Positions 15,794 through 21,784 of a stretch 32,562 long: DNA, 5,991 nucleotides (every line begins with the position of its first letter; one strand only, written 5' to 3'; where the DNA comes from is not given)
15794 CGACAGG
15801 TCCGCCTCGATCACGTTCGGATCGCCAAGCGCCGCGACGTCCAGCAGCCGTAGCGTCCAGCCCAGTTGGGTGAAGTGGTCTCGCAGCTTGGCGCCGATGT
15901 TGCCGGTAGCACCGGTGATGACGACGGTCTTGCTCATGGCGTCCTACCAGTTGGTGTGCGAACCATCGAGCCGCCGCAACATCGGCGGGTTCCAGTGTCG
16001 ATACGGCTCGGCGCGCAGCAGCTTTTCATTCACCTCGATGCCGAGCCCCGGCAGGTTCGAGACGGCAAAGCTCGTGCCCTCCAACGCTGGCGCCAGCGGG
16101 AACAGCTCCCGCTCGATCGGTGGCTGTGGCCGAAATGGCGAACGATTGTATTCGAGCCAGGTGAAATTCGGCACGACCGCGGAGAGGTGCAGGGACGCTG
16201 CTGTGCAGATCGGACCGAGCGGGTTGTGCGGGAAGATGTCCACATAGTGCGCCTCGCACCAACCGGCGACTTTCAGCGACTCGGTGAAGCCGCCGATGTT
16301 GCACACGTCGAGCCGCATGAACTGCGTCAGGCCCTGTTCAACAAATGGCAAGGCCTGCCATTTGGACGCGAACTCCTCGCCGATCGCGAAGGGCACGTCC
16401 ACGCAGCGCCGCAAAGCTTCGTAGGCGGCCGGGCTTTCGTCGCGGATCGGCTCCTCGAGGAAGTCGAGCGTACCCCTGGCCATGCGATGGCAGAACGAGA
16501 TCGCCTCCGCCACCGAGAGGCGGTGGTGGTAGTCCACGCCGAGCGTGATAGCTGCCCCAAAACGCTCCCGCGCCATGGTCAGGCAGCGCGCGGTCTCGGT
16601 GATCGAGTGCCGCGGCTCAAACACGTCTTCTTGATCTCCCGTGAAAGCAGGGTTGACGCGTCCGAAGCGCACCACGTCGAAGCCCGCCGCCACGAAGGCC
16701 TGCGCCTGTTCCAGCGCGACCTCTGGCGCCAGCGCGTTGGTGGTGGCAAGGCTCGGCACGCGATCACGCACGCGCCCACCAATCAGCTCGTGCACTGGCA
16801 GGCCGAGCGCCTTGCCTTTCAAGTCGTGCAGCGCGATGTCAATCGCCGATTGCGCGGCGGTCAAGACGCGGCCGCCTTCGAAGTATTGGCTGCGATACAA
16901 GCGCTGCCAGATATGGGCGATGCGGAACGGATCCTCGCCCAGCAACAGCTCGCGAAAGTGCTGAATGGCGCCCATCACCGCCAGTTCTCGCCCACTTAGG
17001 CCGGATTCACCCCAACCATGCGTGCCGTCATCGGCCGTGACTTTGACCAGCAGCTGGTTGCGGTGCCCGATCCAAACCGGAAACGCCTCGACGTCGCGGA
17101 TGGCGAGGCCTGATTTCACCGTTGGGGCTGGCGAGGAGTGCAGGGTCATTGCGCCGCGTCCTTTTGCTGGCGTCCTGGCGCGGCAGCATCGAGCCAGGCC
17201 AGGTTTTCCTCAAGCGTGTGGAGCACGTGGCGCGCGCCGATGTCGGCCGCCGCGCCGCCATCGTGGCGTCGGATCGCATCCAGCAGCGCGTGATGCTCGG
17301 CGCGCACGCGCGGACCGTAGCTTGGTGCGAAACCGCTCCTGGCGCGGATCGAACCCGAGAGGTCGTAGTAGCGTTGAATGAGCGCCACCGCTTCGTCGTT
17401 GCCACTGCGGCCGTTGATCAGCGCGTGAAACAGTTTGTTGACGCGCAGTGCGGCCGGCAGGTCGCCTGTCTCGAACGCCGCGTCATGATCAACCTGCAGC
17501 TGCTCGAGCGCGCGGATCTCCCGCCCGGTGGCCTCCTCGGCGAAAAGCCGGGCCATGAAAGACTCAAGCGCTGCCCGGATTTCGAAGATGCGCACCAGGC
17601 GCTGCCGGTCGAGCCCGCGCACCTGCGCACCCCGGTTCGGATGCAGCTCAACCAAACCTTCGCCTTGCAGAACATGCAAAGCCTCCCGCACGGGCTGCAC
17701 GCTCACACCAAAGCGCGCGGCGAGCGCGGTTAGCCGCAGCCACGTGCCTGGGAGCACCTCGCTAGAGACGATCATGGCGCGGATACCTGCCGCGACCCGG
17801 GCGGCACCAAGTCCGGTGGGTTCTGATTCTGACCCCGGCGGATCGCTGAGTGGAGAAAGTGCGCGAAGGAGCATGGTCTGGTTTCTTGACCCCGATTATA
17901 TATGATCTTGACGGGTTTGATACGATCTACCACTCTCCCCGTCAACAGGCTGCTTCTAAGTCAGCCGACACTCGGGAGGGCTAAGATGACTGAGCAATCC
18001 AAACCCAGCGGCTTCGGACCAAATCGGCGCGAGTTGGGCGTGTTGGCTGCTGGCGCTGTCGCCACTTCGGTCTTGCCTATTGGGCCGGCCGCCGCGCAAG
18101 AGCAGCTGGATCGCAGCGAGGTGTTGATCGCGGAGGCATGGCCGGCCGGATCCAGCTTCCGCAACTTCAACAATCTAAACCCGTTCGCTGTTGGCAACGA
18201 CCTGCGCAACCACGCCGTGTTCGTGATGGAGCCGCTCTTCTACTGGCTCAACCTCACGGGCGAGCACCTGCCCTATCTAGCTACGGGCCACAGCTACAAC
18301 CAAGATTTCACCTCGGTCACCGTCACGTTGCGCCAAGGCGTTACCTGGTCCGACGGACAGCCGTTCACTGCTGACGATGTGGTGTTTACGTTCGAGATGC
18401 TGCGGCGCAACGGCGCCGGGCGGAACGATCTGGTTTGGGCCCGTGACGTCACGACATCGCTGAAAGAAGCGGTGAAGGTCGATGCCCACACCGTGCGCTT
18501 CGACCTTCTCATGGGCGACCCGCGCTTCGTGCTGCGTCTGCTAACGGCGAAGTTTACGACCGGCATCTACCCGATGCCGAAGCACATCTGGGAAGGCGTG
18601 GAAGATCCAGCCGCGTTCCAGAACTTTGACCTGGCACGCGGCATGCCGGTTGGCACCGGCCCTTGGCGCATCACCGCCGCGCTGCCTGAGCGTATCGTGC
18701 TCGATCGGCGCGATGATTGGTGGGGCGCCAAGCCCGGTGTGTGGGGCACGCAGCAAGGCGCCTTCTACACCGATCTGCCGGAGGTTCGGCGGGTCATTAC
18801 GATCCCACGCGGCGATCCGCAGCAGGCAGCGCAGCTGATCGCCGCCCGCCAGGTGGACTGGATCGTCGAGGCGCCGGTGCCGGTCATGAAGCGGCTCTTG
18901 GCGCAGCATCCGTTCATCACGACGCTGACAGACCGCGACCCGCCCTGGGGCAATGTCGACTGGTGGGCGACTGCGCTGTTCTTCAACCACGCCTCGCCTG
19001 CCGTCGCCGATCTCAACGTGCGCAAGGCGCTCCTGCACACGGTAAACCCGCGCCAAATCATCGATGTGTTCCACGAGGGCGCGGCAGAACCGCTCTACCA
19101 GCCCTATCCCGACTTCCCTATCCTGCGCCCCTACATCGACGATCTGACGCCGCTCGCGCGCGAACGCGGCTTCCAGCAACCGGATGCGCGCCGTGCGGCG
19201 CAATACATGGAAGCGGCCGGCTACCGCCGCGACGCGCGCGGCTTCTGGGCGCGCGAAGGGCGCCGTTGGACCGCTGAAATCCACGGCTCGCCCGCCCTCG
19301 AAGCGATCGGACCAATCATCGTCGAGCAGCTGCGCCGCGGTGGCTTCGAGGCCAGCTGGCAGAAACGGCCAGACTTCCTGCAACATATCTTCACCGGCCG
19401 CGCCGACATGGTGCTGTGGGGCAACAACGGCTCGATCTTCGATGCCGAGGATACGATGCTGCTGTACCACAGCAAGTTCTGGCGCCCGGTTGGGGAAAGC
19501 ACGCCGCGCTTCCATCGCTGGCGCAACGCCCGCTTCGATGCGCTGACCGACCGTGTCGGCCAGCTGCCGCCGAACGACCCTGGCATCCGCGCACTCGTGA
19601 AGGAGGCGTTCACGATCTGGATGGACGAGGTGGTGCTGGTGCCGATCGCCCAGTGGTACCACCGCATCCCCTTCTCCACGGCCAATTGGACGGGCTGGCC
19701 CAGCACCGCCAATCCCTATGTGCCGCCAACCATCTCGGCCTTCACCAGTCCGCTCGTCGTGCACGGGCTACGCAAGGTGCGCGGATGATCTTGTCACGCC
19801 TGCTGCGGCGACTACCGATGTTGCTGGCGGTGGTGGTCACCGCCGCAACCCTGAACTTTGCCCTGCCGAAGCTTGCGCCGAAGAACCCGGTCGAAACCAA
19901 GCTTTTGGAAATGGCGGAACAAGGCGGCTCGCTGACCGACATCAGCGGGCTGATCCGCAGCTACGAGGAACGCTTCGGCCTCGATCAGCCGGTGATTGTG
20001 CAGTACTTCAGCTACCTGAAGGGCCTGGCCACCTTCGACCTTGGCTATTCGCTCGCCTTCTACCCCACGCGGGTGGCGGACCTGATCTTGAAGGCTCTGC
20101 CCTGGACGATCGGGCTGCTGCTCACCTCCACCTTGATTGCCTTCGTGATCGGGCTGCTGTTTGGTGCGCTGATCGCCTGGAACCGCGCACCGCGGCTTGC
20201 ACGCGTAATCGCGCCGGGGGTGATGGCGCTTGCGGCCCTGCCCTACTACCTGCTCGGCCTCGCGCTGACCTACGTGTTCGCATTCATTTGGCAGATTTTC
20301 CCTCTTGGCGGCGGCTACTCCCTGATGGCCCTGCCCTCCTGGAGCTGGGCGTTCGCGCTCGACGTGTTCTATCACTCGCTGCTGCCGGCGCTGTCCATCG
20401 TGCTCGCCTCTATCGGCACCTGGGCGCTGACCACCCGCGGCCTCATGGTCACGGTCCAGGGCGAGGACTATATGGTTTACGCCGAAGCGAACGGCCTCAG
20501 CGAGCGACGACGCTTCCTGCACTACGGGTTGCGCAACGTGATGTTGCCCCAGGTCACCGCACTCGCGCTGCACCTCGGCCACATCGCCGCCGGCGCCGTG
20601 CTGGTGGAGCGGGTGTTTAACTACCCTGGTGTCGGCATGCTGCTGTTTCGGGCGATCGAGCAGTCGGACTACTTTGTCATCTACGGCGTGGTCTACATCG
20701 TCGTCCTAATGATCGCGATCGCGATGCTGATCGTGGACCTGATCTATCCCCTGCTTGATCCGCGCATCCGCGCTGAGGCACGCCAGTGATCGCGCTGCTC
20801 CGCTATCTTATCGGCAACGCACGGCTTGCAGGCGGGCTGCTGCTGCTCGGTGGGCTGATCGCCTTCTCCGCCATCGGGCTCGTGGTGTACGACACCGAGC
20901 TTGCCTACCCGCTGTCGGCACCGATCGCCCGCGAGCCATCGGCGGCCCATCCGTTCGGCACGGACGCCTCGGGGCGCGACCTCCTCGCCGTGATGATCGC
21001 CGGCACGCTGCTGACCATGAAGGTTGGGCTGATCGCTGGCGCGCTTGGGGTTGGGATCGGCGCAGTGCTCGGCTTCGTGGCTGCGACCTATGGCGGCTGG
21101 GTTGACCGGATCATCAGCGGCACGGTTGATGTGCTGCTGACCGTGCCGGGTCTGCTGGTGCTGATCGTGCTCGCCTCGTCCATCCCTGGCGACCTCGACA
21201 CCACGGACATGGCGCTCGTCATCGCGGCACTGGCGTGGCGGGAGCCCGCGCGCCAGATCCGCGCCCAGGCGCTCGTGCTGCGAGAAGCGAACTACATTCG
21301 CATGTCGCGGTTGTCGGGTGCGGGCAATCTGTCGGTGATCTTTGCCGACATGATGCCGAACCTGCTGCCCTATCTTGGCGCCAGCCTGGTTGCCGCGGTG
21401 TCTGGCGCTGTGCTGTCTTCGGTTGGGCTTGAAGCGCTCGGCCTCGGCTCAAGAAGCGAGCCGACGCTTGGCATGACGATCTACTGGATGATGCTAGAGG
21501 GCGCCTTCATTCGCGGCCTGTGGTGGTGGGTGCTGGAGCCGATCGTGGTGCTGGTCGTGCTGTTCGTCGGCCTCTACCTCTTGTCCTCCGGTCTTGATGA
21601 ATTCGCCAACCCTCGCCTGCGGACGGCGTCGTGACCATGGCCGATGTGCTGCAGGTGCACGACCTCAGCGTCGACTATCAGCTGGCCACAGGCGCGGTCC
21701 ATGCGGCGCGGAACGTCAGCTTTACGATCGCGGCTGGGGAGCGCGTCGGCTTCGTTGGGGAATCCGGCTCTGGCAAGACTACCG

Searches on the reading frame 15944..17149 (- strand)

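Call 9: search_protein_families(library=pfam, proteins=[window:15944-17149:-], max_evalue=0.01)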
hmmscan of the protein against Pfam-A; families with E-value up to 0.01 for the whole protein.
window:15944-17149:- (401 aa): 2 families
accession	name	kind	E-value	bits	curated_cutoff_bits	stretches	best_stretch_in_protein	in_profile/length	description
PF13378.12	MR_MLE_C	-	1e-49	169.7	29.4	1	146-376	3-218/219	Enolase C-terminal domain-like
PF02746.21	MR_MLE_N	-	4.3e-20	72.5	22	1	33-124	29-117/117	Mandelate racemase / muconate lactonizing enzyme, N-terminal domain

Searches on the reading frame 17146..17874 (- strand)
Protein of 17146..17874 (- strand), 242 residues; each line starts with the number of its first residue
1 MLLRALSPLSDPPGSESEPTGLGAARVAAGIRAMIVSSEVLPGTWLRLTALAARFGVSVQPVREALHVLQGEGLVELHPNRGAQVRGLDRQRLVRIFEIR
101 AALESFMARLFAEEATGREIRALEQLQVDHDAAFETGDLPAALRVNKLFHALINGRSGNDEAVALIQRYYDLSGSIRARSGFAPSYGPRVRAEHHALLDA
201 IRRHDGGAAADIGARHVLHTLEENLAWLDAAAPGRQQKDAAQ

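Call 9: search_protein_families(library=pfam, proteins=[window:17146-17874:-], max_evalue=0.01)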
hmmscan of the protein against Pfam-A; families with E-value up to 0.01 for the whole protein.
window:17146-17874:- (242 aa): 5 families
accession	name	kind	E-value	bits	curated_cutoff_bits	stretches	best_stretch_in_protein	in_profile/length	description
PF07729.17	FCD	-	4.8e-24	85.6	24.3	1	96-217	2-123/125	FCD domain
PF00392.27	GntR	-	2.3e-15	56.5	27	1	25-85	3-64/64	Bacterial regulatory proteins, gntR family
PF12802.13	MarR_2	-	0.0024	18.4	27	0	46-82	21-57/61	MarR family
PF13545.12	HTH_Crp_2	-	0.0052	17.1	27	1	49-95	26-69/70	Crp-like helix-turn-helix domain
PF06969.22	HemN_C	-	0.0088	16.5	24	0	48-80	23-56/67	HemN C-terminal domain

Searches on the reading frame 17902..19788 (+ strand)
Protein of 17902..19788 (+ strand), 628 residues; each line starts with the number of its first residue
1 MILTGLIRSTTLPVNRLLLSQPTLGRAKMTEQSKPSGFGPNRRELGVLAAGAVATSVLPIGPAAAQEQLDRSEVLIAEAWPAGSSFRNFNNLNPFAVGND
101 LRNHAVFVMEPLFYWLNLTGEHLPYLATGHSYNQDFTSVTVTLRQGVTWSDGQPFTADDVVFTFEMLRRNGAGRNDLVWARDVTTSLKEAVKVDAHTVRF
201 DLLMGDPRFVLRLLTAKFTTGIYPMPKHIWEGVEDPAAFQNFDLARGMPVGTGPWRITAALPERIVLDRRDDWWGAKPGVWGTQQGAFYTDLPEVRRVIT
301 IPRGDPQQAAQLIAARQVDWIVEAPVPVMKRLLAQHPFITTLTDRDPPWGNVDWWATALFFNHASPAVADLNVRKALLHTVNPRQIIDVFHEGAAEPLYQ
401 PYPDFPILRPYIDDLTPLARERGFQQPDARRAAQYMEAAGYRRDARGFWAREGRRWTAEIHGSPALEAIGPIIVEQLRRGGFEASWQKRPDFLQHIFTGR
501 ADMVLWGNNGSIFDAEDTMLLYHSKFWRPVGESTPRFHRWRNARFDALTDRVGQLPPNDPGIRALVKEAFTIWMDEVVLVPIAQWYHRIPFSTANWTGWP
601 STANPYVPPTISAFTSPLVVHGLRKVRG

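Call 8: search_protein_families(library=pfam, proteins=[window:17902-19788:+], max_evalue=0.01)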
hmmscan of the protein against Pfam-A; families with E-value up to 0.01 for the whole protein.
window:17902-19788:+ (628 aa): 1 family
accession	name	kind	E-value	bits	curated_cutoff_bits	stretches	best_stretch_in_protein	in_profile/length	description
PF00496.27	SBP_bac_5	-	6e-49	167.5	32.4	1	124-523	4-361/368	Bacterial extracellular solute-binding proteins, family 5 Middle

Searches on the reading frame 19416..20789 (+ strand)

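Call 8: search_protein_families(library=pfam, proteins=[window:19416-20789:+], max_evalue=0.01)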
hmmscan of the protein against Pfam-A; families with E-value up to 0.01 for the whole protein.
window:19416-20789:+ (457 aa): 1 family
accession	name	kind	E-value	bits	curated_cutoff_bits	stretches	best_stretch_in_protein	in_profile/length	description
PF00528.27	BPD_transp_1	-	9.4e-31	107.4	26.4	1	246-452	1-183/184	Binding-protein-dependent transport system inner membrane component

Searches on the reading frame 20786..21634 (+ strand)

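Call 8: search_protein_families(library=pfam, proteins=[window:20786-21634:+], max_evalue=0.01)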
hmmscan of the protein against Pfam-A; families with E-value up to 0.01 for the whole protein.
window:20786-21634:+ (282 aa): 1 family
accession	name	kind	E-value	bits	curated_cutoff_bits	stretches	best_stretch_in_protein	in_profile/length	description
PF00528.27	BPD_transp_1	-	1.6e-19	70.8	26.4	1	92-279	1-183/184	Binding-protein-dependent transport system inner membrane component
